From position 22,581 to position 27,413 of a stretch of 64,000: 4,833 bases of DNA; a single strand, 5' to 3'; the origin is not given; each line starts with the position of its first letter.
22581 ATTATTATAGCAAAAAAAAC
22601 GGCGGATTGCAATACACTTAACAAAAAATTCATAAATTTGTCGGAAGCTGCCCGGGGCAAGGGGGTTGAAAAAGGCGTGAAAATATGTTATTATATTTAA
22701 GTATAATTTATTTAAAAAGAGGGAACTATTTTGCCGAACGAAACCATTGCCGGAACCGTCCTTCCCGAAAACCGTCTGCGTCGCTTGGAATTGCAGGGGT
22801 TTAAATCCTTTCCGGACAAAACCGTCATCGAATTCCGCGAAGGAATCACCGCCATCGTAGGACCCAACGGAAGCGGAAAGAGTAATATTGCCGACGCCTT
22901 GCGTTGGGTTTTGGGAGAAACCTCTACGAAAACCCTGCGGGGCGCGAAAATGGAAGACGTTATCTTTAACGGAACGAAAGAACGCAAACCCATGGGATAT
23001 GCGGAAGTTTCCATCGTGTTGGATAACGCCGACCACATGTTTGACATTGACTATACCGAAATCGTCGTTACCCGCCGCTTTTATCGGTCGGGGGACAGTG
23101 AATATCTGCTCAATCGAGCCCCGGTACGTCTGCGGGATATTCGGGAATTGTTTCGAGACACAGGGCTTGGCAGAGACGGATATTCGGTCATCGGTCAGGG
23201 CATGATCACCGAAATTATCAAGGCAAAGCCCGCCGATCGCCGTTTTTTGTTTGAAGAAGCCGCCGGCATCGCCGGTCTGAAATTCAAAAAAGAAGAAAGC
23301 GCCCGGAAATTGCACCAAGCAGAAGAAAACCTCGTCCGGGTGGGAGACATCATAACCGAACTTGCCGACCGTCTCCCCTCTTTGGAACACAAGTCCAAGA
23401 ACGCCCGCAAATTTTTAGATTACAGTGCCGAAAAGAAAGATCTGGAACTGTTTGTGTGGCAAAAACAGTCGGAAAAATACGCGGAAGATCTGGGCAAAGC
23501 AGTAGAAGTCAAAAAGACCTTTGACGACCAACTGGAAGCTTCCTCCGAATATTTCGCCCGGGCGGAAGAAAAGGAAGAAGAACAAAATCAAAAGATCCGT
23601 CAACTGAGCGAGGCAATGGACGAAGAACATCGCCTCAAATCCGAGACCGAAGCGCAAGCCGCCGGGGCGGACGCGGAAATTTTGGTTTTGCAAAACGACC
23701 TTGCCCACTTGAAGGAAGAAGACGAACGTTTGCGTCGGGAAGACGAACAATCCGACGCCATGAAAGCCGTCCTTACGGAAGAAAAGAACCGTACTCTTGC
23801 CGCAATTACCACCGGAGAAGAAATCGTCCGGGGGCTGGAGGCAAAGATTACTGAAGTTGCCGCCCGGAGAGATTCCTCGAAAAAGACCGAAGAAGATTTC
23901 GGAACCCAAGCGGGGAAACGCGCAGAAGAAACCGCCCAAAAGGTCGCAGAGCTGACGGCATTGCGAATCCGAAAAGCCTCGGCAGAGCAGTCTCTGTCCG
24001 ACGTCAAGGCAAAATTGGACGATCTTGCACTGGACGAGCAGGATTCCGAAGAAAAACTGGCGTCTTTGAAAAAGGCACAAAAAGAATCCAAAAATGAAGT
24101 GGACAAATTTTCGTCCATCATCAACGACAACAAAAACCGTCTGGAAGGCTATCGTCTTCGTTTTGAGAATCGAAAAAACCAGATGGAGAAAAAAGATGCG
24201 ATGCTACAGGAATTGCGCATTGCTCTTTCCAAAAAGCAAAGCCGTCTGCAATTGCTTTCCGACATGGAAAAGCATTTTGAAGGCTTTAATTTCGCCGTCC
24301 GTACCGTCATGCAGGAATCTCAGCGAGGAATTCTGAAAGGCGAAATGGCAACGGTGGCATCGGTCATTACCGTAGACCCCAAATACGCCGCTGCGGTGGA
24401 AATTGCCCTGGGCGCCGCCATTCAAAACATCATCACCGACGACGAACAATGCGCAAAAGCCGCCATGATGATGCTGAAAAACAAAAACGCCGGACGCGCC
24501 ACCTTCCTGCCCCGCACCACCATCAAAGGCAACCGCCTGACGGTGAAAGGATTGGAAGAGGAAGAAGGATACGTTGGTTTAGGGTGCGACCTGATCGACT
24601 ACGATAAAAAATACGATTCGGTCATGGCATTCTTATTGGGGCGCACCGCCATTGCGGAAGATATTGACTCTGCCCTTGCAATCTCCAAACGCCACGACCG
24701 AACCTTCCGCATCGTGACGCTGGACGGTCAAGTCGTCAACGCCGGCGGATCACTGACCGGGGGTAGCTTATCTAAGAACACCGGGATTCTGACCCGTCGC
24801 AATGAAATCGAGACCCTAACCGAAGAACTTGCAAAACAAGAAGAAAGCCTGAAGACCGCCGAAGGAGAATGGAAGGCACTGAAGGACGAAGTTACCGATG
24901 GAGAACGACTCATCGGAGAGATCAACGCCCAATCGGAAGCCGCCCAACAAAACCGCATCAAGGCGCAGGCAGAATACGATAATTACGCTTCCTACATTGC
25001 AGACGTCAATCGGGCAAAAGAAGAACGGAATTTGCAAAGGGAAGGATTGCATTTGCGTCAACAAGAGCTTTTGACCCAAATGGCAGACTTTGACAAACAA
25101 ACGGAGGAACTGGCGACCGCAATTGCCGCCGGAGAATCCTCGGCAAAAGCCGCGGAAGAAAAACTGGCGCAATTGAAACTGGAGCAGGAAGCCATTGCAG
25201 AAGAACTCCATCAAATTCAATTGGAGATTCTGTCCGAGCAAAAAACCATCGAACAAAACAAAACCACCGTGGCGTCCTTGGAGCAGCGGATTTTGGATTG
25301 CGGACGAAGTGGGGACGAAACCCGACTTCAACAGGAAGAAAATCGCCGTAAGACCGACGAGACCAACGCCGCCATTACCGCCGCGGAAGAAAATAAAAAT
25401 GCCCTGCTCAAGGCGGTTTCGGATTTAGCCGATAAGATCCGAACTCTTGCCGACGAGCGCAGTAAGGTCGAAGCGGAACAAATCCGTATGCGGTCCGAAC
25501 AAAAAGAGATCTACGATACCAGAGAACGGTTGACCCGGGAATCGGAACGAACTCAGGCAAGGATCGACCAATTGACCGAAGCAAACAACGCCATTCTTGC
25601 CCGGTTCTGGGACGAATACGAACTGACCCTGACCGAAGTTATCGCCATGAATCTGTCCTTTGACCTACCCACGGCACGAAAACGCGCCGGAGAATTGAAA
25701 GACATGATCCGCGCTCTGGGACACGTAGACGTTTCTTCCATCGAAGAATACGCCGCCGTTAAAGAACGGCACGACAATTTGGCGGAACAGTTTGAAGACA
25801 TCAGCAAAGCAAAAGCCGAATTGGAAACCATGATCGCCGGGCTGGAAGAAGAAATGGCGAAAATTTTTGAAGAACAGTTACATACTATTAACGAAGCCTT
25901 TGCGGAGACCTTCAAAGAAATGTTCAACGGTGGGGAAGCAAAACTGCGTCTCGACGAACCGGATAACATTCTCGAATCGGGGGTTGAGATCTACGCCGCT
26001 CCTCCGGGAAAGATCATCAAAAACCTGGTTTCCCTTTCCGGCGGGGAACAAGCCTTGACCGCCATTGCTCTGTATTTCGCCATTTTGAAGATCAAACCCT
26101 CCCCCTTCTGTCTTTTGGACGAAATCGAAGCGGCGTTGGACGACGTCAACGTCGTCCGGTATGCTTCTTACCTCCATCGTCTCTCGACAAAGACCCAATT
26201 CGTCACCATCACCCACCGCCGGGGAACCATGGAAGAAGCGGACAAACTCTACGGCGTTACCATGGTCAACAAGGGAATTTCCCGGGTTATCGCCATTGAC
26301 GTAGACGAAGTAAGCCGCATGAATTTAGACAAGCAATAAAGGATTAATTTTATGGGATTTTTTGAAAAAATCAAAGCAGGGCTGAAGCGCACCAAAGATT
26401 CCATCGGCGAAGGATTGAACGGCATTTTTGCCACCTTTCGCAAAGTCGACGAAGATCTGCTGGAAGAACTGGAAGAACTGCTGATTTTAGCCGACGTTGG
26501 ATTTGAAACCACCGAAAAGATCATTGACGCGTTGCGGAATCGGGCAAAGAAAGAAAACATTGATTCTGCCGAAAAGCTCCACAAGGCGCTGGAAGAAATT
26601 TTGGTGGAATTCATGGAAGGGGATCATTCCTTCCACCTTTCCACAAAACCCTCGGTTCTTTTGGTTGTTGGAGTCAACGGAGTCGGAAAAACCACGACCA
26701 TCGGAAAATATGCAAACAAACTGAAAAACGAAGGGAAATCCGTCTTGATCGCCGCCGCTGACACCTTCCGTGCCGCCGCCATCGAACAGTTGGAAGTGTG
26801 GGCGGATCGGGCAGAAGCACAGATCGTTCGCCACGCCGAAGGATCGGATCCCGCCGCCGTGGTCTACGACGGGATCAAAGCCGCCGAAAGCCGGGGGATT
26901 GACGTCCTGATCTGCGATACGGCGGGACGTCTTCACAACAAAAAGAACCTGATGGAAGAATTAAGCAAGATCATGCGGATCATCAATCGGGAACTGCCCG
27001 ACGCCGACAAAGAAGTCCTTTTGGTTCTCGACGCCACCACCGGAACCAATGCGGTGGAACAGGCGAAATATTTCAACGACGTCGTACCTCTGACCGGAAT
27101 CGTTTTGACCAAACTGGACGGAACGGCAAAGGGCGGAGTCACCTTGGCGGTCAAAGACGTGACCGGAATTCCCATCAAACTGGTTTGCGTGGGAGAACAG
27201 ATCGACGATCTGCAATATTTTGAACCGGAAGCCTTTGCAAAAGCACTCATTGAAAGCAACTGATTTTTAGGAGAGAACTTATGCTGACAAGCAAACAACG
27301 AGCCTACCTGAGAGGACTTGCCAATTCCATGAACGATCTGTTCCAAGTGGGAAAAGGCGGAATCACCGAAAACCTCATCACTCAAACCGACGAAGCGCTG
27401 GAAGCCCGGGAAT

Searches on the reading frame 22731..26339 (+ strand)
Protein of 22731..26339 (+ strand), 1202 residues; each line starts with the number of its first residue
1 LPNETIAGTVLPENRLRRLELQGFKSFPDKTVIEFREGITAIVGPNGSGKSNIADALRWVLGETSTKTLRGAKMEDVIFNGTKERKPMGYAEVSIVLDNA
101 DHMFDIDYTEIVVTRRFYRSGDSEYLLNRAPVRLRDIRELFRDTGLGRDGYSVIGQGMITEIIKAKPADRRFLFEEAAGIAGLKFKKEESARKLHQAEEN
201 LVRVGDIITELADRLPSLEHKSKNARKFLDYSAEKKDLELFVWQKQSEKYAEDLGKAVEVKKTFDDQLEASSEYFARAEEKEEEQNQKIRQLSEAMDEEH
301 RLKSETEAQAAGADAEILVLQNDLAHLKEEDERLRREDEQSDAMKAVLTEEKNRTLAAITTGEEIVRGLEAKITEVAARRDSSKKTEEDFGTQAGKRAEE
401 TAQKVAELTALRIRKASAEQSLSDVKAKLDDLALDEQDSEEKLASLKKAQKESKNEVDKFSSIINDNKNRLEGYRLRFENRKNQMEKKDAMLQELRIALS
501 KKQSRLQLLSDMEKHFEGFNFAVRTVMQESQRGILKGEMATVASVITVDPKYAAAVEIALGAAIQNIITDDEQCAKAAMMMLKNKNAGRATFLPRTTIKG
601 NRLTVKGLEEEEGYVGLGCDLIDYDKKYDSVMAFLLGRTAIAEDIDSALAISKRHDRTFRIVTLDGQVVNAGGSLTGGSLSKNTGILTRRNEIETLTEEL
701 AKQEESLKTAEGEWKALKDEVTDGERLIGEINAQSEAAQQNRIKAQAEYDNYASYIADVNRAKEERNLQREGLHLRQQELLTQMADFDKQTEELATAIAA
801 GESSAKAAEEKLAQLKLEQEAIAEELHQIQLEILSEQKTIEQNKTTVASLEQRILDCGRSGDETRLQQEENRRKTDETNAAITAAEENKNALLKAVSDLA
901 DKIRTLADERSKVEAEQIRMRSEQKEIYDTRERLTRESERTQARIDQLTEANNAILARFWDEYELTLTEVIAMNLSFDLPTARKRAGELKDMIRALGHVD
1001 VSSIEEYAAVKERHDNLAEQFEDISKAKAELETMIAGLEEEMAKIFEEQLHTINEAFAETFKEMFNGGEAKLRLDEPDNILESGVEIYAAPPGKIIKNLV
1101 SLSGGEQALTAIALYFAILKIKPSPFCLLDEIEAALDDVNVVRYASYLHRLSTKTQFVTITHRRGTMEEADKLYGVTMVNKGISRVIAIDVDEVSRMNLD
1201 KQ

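Call 17: search_protein_families(library=pfam, proteins=[window:22731-26339:+], max_evalue=0.001)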
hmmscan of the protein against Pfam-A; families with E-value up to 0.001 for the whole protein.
window:22731-26339:+ (1202 aa): 6 families
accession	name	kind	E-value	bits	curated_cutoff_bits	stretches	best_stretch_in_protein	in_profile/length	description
PF02463.25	SMC_N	-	2.6e-73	246.5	40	1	16-1184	2-219/220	RecF/RecN/SMC N terminal domain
PF06470.18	SMC_hinge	-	1.4e-28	100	22.5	1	536-651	2-115/116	SMC proteins Flexible Hinge Domain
PF13175.12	AAA_15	-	1.6e-16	61.3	32.1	1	16-378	3-258/374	AAA ATPase domain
PF13476.12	AAA_23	-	7.7e-16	59.8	27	1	18-295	1-192/201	AAA domain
PF13304.12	AAA_21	-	2.1e-09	38.3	27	1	39-90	1-60/304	AAA domain, putative AbiEii toxin, Type IV TA system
PF13555.12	AAA_29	-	7.5e-07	29.2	27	1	16-61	1-46/61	P-loop containing region of AAA domain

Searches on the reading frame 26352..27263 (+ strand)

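Call 17: search_protein_families(library=pfam, proteins=[window:26352-27263:+], max_evalue=0.001)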
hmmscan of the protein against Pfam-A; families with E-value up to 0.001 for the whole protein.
window:26352-27263:+ (303 aa): 6 families
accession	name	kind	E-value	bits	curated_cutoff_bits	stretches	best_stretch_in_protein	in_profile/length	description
PF00448.28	SRP54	-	3.2e-76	255.8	22.7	1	100-300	1-195/196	SRP54-type protein, GTPase domain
PF02881.24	SRP54_N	-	2e-16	60.4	22.4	1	19-84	2-75/75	SRP54-type protein, helical bundle domain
PF13401.12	AAA_22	-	2.8e-07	31.3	27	1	100-217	5-111/130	AAA domain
PF13604.12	AAA_30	-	2.6e-06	27.8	27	1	99-243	17-139/191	AAA domain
PF13191.12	AAA_16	-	1.3e-05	26.2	32.6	1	99-227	23-139/167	AAA ATPase domain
PF06414.18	Zeta_toxin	-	0.00013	21.9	22.3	1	94-196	10-109/199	Zeta toxin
